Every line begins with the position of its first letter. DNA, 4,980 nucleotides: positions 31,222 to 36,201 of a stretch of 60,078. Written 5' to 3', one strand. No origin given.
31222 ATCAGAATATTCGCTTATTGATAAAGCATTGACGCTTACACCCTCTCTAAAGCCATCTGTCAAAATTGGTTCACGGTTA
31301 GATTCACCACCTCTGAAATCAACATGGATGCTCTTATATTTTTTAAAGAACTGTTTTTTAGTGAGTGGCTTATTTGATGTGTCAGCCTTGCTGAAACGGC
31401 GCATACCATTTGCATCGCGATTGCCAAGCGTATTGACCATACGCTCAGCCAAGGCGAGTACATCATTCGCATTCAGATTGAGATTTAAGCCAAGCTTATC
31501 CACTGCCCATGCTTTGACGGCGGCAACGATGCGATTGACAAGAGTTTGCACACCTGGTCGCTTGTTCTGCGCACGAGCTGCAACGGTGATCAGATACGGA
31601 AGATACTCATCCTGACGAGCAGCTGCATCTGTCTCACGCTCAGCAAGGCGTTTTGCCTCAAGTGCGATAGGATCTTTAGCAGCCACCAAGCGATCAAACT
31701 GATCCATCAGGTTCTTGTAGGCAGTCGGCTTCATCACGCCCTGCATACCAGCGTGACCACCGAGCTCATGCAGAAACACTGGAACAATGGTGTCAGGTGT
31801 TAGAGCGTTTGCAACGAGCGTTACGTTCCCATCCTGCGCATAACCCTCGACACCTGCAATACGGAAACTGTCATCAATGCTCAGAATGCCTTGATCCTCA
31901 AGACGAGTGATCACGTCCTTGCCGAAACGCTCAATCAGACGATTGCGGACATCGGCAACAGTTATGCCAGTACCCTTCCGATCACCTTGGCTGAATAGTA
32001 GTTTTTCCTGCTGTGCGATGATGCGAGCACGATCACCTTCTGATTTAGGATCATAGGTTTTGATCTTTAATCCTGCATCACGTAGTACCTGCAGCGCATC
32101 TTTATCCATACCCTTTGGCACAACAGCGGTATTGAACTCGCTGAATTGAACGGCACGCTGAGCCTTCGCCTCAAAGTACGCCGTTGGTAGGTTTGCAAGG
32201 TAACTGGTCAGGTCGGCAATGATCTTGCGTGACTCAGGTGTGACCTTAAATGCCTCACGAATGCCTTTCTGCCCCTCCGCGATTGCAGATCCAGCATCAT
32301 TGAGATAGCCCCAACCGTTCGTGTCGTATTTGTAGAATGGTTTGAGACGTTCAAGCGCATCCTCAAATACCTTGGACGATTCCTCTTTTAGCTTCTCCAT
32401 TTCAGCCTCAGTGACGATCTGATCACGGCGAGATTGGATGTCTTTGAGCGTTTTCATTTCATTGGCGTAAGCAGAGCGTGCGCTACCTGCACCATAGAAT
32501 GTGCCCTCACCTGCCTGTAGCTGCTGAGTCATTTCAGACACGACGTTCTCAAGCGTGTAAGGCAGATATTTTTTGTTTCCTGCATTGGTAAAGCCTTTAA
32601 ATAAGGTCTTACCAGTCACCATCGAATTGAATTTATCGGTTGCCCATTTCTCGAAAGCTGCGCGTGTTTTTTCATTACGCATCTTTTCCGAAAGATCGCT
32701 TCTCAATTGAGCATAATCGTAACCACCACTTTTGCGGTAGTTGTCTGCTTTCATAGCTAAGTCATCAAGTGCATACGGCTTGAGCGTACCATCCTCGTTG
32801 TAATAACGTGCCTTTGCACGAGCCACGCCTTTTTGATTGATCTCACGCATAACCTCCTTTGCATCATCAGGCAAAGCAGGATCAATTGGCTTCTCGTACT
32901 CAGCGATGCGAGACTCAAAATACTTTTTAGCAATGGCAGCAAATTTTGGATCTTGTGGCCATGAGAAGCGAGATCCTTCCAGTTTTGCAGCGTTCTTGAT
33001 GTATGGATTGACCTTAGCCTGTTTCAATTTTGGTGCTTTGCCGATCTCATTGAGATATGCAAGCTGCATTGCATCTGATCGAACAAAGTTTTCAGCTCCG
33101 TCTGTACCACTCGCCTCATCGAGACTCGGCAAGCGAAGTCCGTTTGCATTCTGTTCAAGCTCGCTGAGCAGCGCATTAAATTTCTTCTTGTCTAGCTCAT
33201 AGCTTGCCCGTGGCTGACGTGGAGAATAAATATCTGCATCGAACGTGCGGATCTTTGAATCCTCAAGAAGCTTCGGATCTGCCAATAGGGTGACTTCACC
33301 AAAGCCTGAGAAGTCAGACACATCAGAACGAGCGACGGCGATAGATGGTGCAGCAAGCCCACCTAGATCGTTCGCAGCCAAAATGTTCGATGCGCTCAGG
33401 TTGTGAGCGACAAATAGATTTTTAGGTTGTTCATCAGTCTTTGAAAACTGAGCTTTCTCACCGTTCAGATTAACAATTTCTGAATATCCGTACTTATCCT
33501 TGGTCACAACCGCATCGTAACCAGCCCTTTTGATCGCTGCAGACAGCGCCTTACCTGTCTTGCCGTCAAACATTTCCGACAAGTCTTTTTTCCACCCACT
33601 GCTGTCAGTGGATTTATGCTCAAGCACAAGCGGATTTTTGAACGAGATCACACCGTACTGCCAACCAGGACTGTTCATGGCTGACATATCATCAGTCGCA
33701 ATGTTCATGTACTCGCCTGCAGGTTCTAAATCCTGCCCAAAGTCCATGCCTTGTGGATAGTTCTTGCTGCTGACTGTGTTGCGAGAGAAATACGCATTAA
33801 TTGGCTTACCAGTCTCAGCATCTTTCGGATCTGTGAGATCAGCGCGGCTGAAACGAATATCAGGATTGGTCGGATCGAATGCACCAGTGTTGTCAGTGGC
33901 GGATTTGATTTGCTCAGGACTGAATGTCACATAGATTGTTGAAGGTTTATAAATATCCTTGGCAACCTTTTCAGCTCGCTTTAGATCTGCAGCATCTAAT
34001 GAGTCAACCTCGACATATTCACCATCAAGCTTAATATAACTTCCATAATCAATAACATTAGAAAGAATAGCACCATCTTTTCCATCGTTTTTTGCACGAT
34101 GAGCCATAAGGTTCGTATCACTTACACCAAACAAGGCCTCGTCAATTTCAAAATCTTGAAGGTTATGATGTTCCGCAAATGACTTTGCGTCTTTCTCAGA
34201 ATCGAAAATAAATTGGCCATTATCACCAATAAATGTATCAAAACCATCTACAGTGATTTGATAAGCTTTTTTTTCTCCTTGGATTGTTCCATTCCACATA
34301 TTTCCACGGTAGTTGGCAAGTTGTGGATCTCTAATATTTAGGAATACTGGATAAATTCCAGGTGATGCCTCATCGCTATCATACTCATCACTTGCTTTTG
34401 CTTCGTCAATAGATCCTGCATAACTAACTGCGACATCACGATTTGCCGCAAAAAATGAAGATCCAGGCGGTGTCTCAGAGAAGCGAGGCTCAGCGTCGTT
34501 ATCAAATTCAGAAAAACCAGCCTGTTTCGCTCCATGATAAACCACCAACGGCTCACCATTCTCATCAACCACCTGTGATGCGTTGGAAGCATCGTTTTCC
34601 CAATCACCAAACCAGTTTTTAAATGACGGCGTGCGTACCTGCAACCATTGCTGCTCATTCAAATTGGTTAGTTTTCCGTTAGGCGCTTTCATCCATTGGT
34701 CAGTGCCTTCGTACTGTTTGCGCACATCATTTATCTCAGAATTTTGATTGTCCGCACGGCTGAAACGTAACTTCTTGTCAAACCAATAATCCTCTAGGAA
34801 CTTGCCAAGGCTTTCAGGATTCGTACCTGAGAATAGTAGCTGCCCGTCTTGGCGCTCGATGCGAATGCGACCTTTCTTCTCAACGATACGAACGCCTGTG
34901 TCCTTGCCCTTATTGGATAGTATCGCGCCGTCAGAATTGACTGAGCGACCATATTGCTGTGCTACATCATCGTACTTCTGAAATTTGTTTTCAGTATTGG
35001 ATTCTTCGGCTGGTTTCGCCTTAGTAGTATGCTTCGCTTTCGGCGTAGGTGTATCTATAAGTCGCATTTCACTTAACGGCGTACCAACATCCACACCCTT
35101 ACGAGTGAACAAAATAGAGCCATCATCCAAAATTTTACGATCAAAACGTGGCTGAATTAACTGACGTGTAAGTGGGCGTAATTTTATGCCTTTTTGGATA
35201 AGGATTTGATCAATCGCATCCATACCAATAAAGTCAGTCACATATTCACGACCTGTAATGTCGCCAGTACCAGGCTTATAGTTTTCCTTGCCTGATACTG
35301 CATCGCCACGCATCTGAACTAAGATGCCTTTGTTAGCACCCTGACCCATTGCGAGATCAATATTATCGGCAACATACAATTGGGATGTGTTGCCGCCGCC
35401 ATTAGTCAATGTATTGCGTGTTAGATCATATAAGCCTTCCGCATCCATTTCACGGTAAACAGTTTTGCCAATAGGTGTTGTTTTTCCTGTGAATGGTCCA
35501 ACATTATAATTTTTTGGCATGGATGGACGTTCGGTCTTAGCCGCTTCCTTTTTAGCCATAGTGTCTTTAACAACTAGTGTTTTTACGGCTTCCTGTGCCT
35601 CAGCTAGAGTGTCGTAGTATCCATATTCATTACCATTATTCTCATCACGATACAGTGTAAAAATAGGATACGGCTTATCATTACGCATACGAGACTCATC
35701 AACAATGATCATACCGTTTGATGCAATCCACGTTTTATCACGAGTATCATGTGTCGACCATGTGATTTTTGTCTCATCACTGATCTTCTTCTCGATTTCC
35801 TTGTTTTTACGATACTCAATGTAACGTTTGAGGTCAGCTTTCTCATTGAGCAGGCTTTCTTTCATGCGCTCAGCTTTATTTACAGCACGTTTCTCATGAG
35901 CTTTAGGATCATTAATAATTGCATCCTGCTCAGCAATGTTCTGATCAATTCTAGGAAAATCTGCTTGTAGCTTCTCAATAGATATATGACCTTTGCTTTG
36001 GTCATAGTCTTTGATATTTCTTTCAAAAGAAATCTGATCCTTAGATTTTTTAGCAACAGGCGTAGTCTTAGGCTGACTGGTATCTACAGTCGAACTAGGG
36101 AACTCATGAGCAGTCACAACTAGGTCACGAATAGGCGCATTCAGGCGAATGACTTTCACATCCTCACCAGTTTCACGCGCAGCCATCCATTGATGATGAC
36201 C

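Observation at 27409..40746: Single 4,445-aa polyvalent protein occupying 22 percent of the genome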

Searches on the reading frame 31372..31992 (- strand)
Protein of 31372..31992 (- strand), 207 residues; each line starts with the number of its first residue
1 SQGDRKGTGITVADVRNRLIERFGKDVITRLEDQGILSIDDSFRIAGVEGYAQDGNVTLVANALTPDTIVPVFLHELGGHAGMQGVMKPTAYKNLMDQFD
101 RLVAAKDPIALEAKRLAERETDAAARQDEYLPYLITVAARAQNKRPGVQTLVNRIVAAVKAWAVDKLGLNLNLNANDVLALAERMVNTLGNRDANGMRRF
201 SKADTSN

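Call 57: search_solved_structures(query=A2, max_evalue=10)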
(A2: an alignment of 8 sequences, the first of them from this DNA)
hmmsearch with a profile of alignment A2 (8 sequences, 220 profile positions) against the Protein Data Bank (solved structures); distinct sequences matched with E-value up to 10: 30.
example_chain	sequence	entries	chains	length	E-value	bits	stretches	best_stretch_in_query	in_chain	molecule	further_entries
4osv_A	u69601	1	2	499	0.053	16.5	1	168-196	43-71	Hax3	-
2ypf_A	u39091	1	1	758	0.11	15.5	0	168-195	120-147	AVRBS3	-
4gg4_A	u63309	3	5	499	0.13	15.3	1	168-196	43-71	Hax3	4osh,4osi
4oto_A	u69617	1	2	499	0.13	15.2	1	168-196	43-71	Hax3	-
4ost_A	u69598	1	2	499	0.14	15.2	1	168-196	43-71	Hax3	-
4ot3_A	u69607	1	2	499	0.14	15.2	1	168-196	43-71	Hax3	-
4osr_A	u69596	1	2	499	0.14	15.1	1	168-196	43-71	Hax3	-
4gjr_A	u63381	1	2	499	0.14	15.1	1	168-196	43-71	Hax3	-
4osl_A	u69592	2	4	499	0.14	15.1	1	168-196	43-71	Hax3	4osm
3v6t_A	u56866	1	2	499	0.15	15.1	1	168-196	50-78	dHax3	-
4osj_A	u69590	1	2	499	0.15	15.1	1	168-196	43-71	Hax3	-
4ot0_A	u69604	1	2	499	0.15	15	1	168-196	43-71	Hax3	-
4osq_A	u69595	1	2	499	0.16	15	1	168-196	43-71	Hax3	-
4osw_A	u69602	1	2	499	0.16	15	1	168-196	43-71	Hax3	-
4osz_A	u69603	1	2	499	0.16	15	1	168-196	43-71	Hax3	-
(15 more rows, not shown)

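Call 58: search_protein_families(library=pfam, alignment_id=A2, max_evalue=1)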
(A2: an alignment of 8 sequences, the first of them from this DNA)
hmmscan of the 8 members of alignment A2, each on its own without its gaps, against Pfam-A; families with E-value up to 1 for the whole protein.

A. member 1, seq(207 aa): 0 families

B. families by the number of members that match (of 8 scanned): 7 families
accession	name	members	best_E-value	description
PF20573.4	DUF6782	1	0.056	Putative metallopeptidase family (DUF6782)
PF07091.17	FmrO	1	0.062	Ribosomal RNA methyltransferase (FmrO)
PF02183.23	HALZ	1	0.11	Homeobox associated leucine zipper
PF08766.16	DEK_C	1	0.12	DEK C terminal domain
PF08325.16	WLM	1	0.14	WLM domain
PF05597.16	Phasin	1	0.17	Poly(hydroxyalcanoate) granule associated protein (phasin)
PF11724.13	YvbH_ext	1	0.24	YvbH-like oligomerisation region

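Call 59: find_homologous_proteins(query=A2, max_evalue=0.001)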
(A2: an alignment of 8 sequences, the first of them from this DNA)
Query A2 (8 sequences) (207 aa, profile of the alignment): 1 proteins with E <= 0.001 among 8000 candidates.
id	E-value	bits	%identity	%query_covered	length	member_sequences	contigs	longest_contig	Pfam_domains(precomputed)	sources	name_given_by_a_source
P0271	1.0e-41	161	66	63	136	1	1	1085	-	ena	-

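Call 67: predict_structure(alignment_id=A3)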
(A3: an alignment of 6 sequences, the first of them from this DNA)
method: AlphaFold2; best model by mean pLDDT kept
length: 207 residues; sequences in the alignment: 6
mean_pLDDT: 81.0   pTM: 0.75
mean pLDDT of the five models: 81.0, 70.6, 66.9, 61.6, 60.2
residues with pLDDT >= 90: 80; 70-90: 96; 50-70: 8; < 50: 23
segments of 3 or more residues with pLDDT < 50: 1-4, 189-207
pLDDT, mean of each block of 10 residues (from residue 1): 60 95 91 94 82 88 90 85 82 94 96 91 83 91 86 89 79 76 71 35 27
secondary structure, 60 per line:
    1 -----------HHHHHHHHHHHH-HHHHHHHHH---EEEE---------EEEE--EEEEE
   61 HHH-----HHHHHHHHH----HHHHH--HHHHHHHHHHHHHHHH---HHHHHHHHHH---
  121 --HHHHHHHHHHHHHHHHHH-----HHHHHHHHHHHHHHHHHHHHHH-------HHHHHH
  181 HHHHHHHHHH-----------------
elements in order: H12-23 H25-33 E37-40 E50-53 E56-60 H69-77 H82-86 H89-104 H108-117 H123-140 H146-167 H175-190

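Call 70: fold_search(model_id=the predicted structure, library=pdb)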
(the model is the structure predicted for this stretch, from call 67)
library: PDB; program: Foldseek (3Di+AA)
matches with E <= 10: 573; with E <= 0.001: 0
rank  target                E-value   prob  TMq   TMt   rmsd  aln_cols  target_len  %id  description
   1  5iz2_B                8.9e-02  0.54  0.19  0.28  11.9       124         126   15  Crystal structure of the N. clavipes spidroin NTD at pH 6.5 (released 2016-07-27)
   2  5cwb                  3.4e-01  0.28  0.20  0.21  12.8       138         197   12  Crystal structure of de novo designed helical repeat protein DHR4 (released 2015-12-16)
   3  3lr8_A                6.2e-01  0.25  0.21  0.28   9.1       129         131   14  Self-assembly of spider silk proteins is controlled by a pH-sensitive relay (released 2010-05-12)
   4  7wio_MODEL_1_A        6.9e-01  0.14  0.17  0.24  13.5       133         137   16  NMR structure of N-terminal domain of Triconephila clavipes of major ampullate spidroin 1 (released 2023-03-15)
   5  9gfi_A                7.2e-01  0.07  0.18  0.16  18.3       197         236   15  hRAR alpha LBD-AM580 complex with staple peptide (released 2025-02-12)
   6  6r9d_C                7.6e-01  0.23  0.21  0.29   8.6       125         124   14  Crystal structure of an asymmetric dimer of the N-terminal domain of Euprosthenops australis Major Ampullate Spidroin  (released 2019-07-17)
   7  4l7a_A                8.0e-01  0.16  0.29  0.25  10.8       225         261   13  Crystal structure of a putative zinc-binding metallo-peptidase (BACCAC_01431) from Bacteroides caccae ATCC 43185 at 2. (released 2013-07-03)
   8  9la9_A                8.0e-01  0.06  0.14  0.05  16.7       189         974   12  Munc13-4-Rab27a complex with GppNHp (released 2025-10-01)
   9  5l0f_A                8.9e-01  0.08  0.13  0.15  15.7       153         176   10  Human metavinculin quadruple mutant (residues 959-1134) (released 2016-08-31)
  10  3lr2_A                9.3e-01  0.20  0.21  0.29   8.9       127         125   13  Self-assembly of spider silk proteins is controlled by a pH-sensitive relay (released 2010-05-12)
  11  6ssq_B                9.3e-01  0.09  0.21  0.18  19.6       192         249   14  Crystal structure of RARbeta LBD in complex with LG 100754 (released 2019-11-20)
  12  6jio_A                9.8e-01  0.08  0.19  0.17  18.3       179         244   12  Human LXR-beta in complex with a ligand (released 2019-10-16)
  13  4dm6_B                9.8e-01  0.06  0.19  0.16  19.0       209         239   16  Crystal structure of RARb LBD homodimer in complex with TTNPB (released 2012-03-07)
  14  3n00_A                1.0e+00  0.08  0.18  0.20  17.6       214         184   13  Crystal Structure of a deletion mutant of human Reverba ligand binding domain bound with an NCoR ID1 peptide determine (released 2010-06-30)
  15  3lr6_A                1.1e+00  0.18  0.21  0.29   8.9       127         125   13  Self-assembly of spider silk proteins is controlled by a pH-sensitive relay (released 2010-05-12)
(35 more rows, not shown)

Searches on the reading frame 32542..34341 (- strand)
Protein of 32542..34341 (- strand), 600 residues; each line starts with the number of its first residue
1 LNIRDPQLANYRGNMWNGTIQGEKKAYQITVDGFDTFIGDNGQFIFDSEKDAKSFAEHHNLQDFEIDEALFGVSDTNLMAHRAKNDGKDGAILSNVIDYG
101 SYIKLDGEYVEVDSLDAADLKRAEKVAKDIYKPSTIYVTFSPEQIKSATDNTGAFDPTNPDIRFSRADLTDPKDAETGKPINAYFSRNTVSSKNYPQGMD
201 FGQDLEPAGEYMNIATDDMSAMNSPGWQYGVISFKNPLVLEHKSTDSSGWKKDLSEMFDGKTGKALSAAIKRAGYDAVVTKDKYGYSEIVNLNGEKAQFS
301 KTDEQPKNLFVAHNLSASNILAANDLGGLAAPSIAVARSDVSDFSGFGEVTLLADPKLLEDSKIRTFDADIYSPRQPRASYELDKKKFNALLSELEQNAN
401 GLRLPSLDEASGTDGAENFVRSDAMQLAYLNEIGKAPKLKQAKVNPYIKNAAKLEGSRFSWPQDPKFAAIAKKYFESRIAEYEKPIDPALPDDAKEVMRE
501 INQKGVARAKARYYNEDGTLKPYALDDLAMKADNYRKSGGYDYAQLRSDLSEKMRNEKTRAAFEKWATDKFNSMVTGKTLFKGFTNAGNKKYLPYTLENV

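Call 11: search_protein_families(library=pfam, proteins=[window:32542-34341:-], max_evalue=1)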
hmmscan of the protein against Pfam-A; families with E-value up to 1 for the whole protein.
window:32542-34341:- (600 aa): 5 families
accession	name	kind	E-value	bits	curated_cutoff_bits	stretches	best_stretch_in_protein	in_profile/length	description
PF18814.6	PBECR5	-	3.2e-18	66.9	25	1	298-441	5-162/239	phage-Barnase-EndoU-ColicinE5/D-RelE like nuclease5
PF18760.7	ART-PolyVal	-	4.9e-06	27.8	31.2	1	50-155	39-140/140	ADP-Ribosyltransferase in polyvalent proteins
PF02730.20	AFOR_N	-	0.023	14.9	29.8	1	257-304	84-131/199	Aldehyde ferredoxin oxidoreductase, N-terminal domain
PF10775.14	ATP_sub_h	-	0.2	12.1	25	1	419-484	8-66/69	ATP synthase complex subunit h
PF25693.1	Phage_Y01A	-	0.24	12.4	27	0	277-308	3-33/92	Bacteriophage T4-like Y01A protein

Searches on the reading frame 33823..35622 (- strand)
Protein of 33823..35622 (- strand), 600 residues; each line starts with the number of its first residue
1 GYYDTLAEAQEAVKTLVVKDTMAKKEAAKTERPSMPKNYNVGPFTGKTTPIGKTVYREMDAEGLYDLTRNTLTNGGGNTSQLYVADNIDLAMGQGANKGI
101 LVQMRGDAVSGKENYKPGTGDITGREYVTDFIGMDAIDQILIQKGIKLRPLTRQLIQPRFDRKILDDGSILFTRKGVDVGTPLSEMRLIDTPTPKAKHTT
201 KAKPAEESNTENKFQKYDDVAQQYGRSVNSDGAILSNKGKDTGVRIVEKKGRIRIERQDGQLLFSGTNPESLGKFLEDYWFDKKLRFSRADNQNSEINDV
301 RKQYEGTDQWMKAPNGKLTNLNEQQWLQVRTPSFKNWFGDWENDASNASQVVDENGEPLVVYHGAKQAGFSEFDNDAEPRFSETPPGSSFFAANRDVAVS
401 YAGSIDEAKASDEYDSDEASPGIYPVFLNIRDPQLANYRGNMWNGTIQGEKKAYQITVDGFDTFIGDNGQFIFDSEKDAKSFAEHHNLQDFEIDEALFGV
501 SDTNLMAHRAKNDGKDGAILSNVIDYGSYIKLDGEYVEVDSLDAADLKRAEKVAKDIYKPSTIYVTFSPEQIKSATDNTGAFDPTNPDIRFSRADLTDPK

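Call 11: search_protein_families(library=pfam, proteins=[window:33823-35622:-], max_evalue=1)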
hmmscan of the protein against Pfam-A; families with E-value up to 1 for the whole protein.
window:33823-35622:- (600 aa): 1 family
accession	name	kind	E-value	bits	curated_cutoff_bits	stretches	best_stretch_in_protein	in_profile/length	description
PF18760.7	ART-PolyVal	-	3.1e-19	70.6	31.2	1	353-582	1-140/140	ADP-Ribosyltransferase in polyvalent proteins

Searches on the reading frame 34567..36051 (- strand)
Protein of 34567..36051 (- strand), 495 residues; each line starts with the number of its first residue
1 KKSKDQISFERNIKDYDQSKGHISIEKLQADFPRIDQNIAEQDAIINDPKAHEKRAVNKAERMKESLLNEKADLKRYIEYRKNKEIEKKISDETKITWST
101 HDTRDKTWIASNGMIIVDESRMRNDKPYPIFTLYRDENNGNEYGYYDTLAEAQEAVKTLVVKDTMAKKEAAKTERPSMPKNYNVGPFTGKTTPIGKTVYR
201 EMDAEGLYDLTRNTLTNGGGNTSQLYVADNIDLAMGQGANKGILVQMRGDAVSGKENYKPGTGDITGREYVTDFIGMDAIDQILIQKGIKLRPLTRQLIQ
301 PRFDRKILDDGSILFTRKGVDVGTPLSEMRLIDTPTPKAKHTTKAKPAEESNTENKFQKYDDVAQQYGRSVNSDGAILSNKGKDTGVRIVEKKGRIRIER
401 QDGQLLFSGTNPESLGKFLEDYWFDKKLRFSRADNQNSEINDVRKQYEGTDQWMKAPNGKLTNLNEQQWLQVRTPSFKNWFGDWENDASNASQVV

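Call 43: search_protein_representatives(protein=window:34567-36051:-)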
Query: 495 residues. Proteins with E-value up to 0.001 (for the whole library): 3526; up to 1e-10: 1097; up to 1e-30: 42. The best 150 are listed.
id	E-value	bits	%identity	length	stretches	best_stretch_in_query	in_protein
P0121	1.4e-81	291.1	47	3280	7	437-493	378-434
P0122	1.1e-63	232.1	70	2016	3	437-495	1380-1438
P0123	6.8e-54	199.8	69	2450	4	446-494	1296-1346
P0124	3.0e-52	194.3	61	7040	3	438-494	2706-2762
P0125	2.4e-51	191.4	49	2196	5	440-495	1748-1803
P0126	2.9e-49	184.5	58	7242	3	429-495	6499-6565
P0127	6.2e-49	183.4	71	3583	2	432-495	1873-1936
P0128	9.4e-49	182.8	57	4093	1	162-331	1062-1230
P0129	1.7e-48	182.0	54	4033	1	172-369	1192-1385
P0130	1.8e-47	178.6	56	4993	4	438-495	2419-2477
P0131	7.2e-47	176.6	51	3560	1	175-366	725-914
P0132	3.1e-43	164.6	58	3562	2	340-438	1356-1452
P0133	6.6e-43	163.5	49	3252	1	168-346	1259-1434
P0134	7.8e-41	156.7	47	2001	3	427-495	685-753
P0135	1.3e-39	152.7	43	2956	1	160-369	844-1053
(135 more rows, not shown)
